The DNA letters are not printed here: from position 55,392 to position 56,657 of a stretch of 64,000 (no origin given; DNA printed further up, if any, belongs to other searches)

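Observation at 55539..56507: Cytochrome c oxidase subunit II fused to a plastocyanin-like type-1 copper domain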

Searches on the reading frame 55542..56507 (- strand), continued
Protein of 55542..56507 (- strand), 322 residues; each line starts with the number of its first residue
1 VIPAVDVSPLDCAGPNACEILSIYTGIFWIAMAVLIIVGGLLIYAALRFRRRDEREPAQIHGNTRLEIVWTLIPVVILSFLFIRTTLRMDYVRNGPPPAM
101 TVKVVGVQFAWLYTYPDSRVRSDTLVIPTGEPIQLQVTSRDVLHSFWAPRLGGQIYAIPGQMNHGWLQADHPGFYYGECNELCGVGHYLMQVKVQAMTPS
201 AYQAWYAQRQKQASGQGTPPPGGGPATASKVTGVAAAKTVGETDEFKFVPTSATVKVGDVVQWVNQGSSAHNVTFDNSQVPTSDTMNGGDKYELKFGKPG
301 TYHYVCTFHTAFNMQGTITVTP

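Call 22: search_protein_representatives(protein=window:55542-56507:-)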
Query: 322 residues. Proteins with E-value up to 0.001 (for the whole library): 26421; up to 1e-10: 7638; up to 1e-30: 494. The best 150 are listed.
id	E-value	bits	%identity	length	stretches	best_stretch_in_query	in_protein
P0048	1.9e-141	487.3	69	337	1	4-321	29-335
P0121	6.7e-89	314.7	68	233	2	2-104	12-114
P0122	1.3e-80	287.5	58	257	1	4-213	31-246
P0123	2.4e-58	214.2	37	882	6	231-321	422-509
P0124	6.0e-58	212.9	37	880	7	223-322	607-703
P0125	1.4e-57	211.8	38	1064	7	214-320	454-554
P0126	8.2e-55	202.6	50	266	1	24-222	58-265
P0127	3.2e-52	194.1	33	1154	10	225-321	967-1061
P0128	1.3e-50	188.8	41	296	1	10-238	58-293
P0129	2.1e-50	188.2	39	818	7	214-321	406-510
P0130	2.9e-50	187.7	46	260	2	120-216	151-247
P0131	4.5e-50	187.1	47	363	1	20-214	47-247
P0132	1.7e-49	185.2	34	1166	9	212-312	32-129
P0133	3.1e-49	184.3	45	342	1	8-231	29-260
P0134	6.4e-49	183.3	46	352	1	8-212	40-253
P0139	1.0e-47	179.3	37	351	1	5-241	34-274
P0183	2.5e-42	161.6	53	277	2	218-320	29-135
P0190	5.0e-42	160.6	36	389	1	15-264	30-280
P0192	8.9e-42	159.8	38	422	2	93-261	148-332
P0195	1.4e-41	159.2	35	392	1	11-259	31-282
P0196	1.7e-41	158.8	38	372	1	15-320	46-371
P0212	2.3e-40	155.1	39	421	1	20-242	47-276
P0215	2.6e-40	155.0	35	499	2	21-321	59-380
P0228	6.6e-40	153.6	37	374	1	8-263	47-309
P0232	1.1e-39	153.0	32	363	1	13-321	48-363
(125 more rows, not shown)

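Call 23: search_protein_families(library=pfam, proteins=[P0196, P0215, P0232, P0190, P0195, P0228, P0192, P0212, P0139, P0133], max_evalue=0.001)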
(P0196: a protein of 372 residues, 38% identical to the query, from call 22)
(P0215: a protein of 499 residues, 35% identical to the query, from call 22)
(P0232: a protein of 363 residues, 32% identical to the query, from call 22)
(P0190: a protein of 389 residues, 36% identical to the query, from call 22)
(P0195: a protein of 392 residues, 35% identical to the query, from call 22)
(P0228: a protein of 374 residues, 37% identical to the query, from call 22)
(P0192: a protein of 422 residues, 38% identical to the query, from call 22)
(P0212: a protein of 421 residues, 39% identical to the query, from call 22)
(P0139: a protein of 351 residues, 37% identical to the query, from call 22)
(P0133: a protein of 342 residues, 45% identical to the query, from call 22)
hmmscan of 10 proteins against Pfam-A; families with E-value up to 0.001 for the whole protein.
P0196 (372 aa): 4 families
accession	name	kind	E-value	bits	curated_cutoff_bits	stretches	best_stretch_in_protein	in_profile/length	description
PF00116.26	COX2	-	3.5e-20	72.5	22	1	133-239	2-119/120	Cytochrome C oxidase subunit II, periplasmic domain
PF13473.12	Cupredoxin_1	-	2.4e-16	60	27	1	276-371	16-104/104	Cupredoxin-like domain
PF02790.20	COX2_TM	-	5.8e-08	33.2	22.8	1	42-115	10-84/88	Cytochrome C oxidase subunit II, transmembrane domain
PF00127.26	Copper-bind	-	3.9e-07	30.8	21.2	1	283-372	5-99/99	Copper binding proteins, plastocyanin/azurin family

P0215 (499 aa): 5 families
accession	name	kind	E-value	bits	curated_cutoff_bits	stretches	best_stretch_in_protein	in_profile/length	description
PF00116.26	COX2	-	1.5e-21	77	22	1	172-244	47-119/120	Cytochrome C oxidase subunit II, periplasmic domain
PF00127.26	Copper-bind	-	2.1e-17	63.8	21.2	2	289-379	7-98/99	Copper binding proteins, plastocyanin/azurin family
PF13473.12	Cupredoxin_1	-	1.2e-16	61.1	27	1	296-379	32-104/104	Cupredoxin-like domain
PF02790.20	COX2_TM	-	2.2e-11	44.2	22.8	1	64-127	25-87/88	Cytochrome C oxidase subunit II, transmembrane domain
PF07731.20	Cu-oxidase_2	-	5e-05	23.5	20.4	0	341-376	93-127/137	Multicopper oxidase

P0232 (363 aa): 4 families
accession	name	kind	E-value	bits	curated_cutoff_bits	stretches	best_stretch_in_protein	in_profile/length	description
PF00116.26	COX2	-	3.2e-14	53.3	22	1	163-230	46-113/120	Cytochrome C oxidase subunit II, periplasmic domain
PF02790.20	COX2_TM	-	3.5e-11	43.5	22.8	1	48-123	12-87/88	Cytochrome C oxidase subunit II, transmembrane domain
PF13473.12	Cupredoxin_1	-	1.6e-07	31.7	27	1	287-362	31-104/104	Cupredoxin-like domain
PF00127.26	Copper-bind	-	0.00038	21.3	21.2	1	319-362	58-98/99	Copper binding proteins, plastocyanin/azurin family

P0190 (389 aa): 4 families
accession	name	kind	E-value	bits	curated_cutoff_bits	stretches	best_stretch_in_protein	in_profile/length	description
PF00116.26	COX2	-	1.4e-14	54.5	22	1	148-203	53-108/120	Cytochrome C oxidase subunit II, periplasmic domain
PF02790.20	COX2_TM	-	2.1e-13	50.7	22.8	1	21-100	5-83/88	Cytochrome C oxidase subunit II, transmembrane domain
PF13473.12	Cupredoxin_1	-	1.8e-05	25.1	27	0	142-198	36-93/104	Cupredoxin-like domain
PF00127.26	Copper-bind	-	4.5e-05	24.2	21.2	1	259-352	9-98/99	Copper binding proteins, plastocyanin/azurin family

P0195 (392 aa): 3 families
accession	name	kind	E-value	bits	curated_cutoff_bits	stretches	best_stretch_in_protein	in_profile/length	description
PF00116.26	COX2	-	1.1e-19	71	22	1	152-215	51-114/120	Cytochrome C oxidase subunit II, periplasmic domain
PF02790.20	COX2_TM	-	4e-13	49.8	22.8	1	26-108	5-86/88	Cytochrome C oxidase subunit II, transmembrane domain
PF13473.12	Cupredoxin_1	-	1.8e-06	28.3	27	0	149-204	37-93/104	Cupredoxin-like domain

P0228 (374 aa): 3 families
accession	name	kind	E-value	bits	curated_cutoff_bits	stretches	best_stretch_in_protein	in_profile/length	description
PF00116.26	COX2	-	7.4e-24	84.4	22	1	173-238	50-115/120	Cytochrome C oxidase subunit II, periplasmic domain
PF02790.20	COX2_TM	-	1.5e-10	41.5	22.8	1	70-130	29-88/88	Cytochrome C oxidase subunit II, transmembrane domain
PF00034.26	Cytochrom_C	-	3.1e-09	38.5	21.3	1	268-373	1-89/90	Cytochrome c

P0192 (422 aa): 4 families
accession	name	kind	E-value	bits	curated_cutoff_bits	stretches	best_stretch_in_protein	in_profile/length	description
PF00116.26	COX2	-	5e-23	81.7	22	1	179-261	38-120/120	Cytochrome C oxidase subunit II, periplasmic domain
PF00034.26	Cytochrom_C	-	8.1e-10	40.3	21.3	1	326-419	1-89/90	Cytochrome c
PF02790.20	COX2_TM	-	6.5e-09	36.3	22.8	1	41-115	11-86/88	Cytochrome C oxidase subunit II, transmembrane domain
PF13442.11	Cytochrome_CBB3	-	1.7e-05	25.5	27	1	344-416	13-68/68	Cytochrome C oxidase, cbb3-type, subunit III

P0212 (421 aa): 4 families
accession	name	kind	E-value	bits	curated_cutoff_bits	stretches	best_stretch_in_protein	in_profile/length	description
PF00116.26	COX2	-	4.7e-21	75.3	22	1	154-228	44-118/120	Cytochrome C oxidase subunit II, periplasmic domain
PF00034.26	Cytochrom_C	-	3.3e-14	54.4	21.3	1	332-420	1-89/90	Cytochrome c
PF02790.20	COX2_TM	-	6.5e-12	45.9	22.8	1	41-116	13-86/88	Cytochrome C oxidase subunit II, transmembrane domain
PF13442.11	Cytochrome_CBB3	-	1.9e-06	28.5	27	1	331-417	2-68/68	Cytochrome C oxidase, cbb3-type, subunit III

P0139 (351 aa): 4 families
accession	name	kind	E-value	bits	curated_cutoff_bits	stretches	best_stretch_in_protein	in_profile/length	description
PF00116.26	COX2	-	1.3e-19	70.7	22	1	154-228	44-118/120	Cytochrome C oxidase subunit II, periplasmic domain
PF02790.20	COX2_TM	-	2.8e-11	43.9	22.8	1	40-117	10-87/88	Cytochrome C oxidase subunit II, transmembrane domain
PF13442.11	Cytochrome_CBB3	-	6.5e-06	26.8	27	1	256-345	7-66/68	Cytochrome C oxidase, cbb3-type, subunit III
PF00034.26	Cytochrom_C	-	2.5e-05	26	21.3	1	255-348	4-87/90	Cytochrome c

P0133 (342 aa): 4 families
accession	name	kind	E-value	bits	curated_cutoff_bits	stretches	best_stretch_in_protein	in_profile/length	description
PF00116.26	COX2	-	1.6e-21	76.9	22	1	151-223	45-117/120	Cytochrome C oxidase subunit II, periplasmic domain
PF02790.20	COX2_TM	-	2.1e-15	57.1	22.8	1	34-110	12-87/88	Cytochrome C oxidase subunit II, transmembrane domain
PF00034.26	Cytochrom_C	-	2.5e-10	42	21.3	1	250-341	1-89/90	Cytochrome c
PF13442.11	Cytochrome_CBB3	-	1.7e-06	28.7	27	1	249-338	2-68/68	Cytochrome C oxidase, cbb3-type, subunit III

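Call 25: list_cluster_members(proteins=[P0196, P0215, P0232, P0190, P0001, P0035])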
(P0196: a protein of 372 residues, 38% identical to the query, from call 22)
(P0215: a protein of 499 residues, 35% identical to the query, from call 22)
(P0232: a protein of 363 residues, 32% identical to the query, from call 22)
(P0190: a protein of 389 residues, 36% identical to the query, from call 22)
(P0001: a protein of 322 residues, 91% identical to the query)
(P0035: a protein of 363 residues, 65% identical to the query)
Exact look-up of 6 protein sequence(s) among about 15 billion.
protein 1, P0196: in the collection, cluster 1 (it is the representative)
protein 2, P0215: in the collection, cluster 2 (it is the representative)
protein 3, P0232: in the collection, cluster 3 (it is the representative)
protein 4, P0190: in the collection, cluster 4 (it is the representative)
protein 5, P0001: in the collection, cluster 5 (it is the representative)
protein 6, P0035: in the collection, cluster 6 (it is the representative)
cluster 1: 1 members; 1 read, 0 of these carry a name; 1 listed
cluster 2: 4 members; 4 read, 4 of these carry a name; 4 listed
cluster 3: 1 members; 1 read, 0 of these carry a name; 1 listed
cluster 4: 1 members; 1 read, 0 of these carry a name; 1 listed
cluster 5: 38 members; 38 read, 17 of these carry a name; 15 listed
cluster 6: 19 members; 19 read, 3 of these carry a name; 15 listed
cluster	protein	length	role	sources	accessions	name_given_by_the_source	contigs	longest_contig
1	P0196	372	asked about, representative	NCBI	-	-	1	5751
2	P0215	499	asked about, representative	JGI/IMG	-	cytochrome c oxidase subunit II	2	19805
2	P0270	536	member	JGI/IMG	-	cytochrome c oxidase subunit II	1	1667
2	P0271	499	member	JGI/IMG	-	cytochrome c oxidase subunit II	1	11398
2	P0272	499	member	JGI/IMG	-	cytochrome c oxidase subunit II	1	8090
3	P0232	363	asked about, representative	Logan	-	-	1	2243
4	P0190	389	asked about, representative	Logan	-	-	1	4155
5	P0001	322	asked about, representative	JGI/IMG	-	cytochrome c oxidase subunit II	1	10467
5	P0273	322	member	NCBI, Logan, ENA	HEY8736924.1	MAG TPA: cytochrome c oxidase subunit II [Candidatus Dormibacteraeota bacterium]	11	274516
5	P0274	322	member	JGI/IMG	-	cytochrome c oxidase subunit 2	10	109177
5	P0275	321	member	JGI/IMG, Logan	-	cytochrome c oxidase subunit 2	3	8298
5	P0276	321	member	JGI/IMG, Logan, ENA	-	cytochrome c oxidase subunit 2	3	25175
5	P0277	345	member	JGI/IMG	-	cytochrome c oxidase subunit 2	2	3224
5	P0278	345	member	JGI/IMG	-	cytochrome c oxidase subunit II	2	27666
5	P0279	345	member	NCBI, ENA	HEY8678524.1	MAG TPA: cytochrome c oxidase subunit II [Candidatus Dormibacteraeota bacterium]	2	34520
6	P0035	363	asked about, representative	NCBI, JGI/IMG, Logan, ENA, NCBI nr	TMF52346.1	MAG: cytochrome c oxidase subunit II [Chloroflexi bacterium] | MAG: cytochrome c oxidase subunit II [Chloroflexota bacterium]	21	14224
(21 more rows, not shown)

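Call 26: search_solved_structures(query=window:55542-56507:-, max_evalue=0.001, show_alignments=0)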
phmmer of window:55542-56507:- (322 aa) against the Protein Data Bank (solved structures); distinct sequences matched with E-value up to 0.001: 98 (the best 60 are shown).
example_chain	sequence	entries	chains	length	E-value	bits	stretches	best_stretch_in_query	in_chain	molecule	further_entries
2yev_B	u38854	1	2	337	1.4e-45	159.1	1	18-202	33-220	CYTOCHROME C OXIDASE SUBUNIT 2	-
1m56_B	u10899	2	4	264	1.6e-34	122.7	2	121-209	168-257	CYTOCHROME C OXIDASE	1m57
2gsm_B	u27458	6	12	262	2.2e-34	122.3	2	120-209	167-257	Cytochrome c oxidase subunit 2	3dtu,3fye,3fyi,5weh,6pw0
3om3_B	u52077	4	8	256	2.5e-34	122.1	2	121-209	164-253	Cytochrome c oxidase subunit 2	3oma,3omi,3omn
6pw1_B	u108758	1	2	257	2.6e-34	122.1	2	121-209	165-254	Cytochrome c oxidase subunit 2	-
6ci0_B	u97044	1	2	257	2.1e-33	119.1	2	121-209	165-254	Cytochrome c oxidase subunit 2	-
1ar1_B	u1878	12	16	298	2.3e-33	118.9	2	123-215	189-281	CYTOCHROME C OXIDASE | Cytochrome c oxidase subunit 2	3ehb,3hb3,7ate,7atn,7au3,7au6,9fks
1qle_B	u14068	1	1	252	4.5e-33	118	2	123-211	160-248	CYTOCHROME C OXIDASE POLYPEPTIDE II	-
7jro_b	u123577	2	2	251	5.8e-28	101.2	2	124-208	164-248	Cytochrome c oxidase subunit 2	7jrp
6hu9_b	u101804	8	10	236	1.1e-26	97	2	124-206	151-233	Cytochrome c oxidase subunit 2 | CYTOCHROME C OXIDASE SUBUNIT 2; SYNONYM: CYTOCHROME C OXIDASE POLYPEPTIDE II, COX2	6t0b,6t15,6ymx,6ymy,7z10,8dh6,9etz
6giq_b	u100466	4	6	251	1.4e-26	96.7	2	124-206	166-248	Cytochrome c oxidase subunit 2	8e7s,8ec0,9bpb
8ucj_b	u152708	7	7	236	7.5e-26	94.3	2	124-205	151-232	Cytochrome c oxidase subunit 2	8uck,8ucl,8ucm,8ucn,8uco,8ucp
6kob_B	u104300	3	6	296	1e-25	93.8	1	10-213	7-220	Quinol oxidase subunit 2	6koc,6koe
1occ_B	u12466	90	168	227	1.3e-25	93.4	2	124-207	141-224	CYTOCHROME C OXIDASE | Cytochrome c oxidase polypeptide II | Cytochrome c oxidase subunit 2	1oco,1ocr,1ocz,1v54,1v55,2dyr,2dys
9w2z_B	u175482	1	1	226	1.4e-25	93.4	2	124-207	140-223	Cytochrome c oxidase subunit 2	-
1bxu_A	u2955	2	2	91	2.8e-10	43.1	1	240-320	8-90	PLASTOCYANIN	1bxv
1pcs_A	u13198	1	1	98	1e-09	41.2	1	238-320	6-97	PLASTOCYANIN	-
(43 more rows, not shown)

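Call 42: find_encoding_contigs(protein=P0196, flank=6000, max_places=3)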
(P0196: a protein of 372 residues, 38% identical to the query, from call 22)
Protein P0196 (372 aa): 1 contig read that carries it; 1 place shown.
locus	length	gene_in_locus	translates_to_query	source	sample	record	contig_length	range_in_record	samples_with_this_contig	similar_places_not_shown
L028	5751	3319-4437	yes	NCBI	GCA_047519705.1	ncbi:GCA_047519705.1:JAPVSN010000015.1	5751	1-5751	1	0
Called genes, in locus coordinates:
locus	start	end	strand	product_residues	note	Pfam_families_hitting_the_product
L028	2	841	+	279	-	?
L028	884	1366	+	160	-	PF13473:Cupredoxin_1, PF00127:Copper-bind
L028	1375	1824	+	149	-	-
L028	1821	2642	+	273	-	PF09678:Caa3_CtaG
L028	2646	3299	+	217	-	PF12270:Cyt_c_ox_IV (faint)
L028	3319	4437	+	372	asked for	PF02790:COX2_TM, PF00116:COX2, PF13473:Cupredoxin_1, PF00127:Copper-bind (weak)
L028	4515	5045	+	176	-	PF00510:COX3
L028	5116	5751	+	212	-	?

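Call 43: find_encoding_contigs(protein=P0215, flank=8000, max_places=3)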
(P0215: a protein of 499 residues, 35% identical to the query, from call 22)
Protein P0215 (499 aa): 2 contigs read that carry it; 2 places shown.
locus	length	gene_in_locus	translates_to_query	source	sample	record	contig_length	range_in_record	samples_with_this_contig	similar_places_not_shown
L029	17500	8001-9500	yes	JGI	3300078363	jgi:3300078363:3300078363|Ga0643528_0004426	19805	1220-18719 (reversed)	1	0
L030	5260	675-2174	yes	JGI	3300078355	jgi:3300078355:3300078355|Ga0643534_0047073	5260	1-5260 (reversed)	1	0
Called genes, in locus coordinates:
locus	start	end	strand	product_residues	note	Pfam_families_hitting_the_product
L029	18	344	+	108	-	-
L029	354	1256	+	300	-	-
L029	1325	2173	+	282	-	PF10418:DHODB_Fe-S_bind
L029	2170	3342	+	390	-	PF01180:DHO_dh, PF01207:Dus (faint), PF03060:NMO (weak)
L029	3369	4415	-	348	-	PF13098:Thioredoxin_2 (weak)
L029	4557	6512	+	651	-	PF02628:COX15-CtaA, PF01040:UbiA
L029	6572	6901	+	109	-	-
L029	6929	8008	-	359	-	PF09678:Caa3_CtaG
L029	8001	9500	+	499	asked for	PF02790:COX2_TM, PF00116:COX2, PF00127:Copper-bind, PF13473:Cupredoxin_1 (weak), PF00127:Copper-bind (weak)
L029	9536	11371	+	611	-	PF00115:COX1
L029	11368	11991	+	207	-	PF00510:COX3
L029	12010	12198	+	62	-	-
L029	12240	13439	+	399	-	PF12270:Cyt_c_ox_IV (faint), PF13473:Cupredoxin_1 (weak)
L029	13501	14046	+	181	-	PF00578:AhpC-TSA, PF08534:Redoxin, PF00085:Thioredoxin (weak), PF13905:Thioredoxin_8 (weak)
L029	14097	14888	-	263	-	PF07819:PGAP1 (weak)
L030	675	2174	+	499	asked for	PF02790:COX2_TM, PF00116:COX2, PF00127:Copper-bind, PF13473:Cupredoxin_1 (weak), PF00127:Copper-bind (weak)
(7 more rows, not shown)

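Call 44: predict_structure(alignment_id=A1)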
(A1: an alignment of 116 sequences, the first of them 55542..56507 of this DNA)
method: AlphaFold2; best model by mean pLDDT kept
length: 322 residues; sequences in the alignment: 116
mean_pLDDT: 77.4   pTM: 0.50
mean pLDDT of the five models: 77.4, 76.9, 75.9, 74.8, 72.7
residues with pLDDT >= 90: 65; 70-90: 154; 50-70: 93; < 50: 10
segments of 3 or more residues with pLDDT < 50: 1-7
pLDDT, mean of each block of 10 residues (from residue 1): 45 66 84 88 75 53 69 84 76 72 72 74 81 79 63 64 76 77 62 84 83 60 70 93 92 95 91 86 86 93 89 90 93
secondary structure, 60 per line:
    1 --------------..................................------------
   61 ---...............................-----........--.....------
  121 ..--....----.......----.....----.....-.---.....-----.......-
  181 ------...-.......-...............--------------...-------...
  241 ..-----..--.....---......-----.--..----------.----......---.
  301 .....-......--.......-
elements in order: H15-48 H64-94 E100-107 E110-114 E125-128 E133-139 E144-148 E153-157 E163-167 E173-179 E191-197 H199-213 E228-230 E238-242 E252-256 E260-265 E291-296 E300-305 H307-312 E315-321
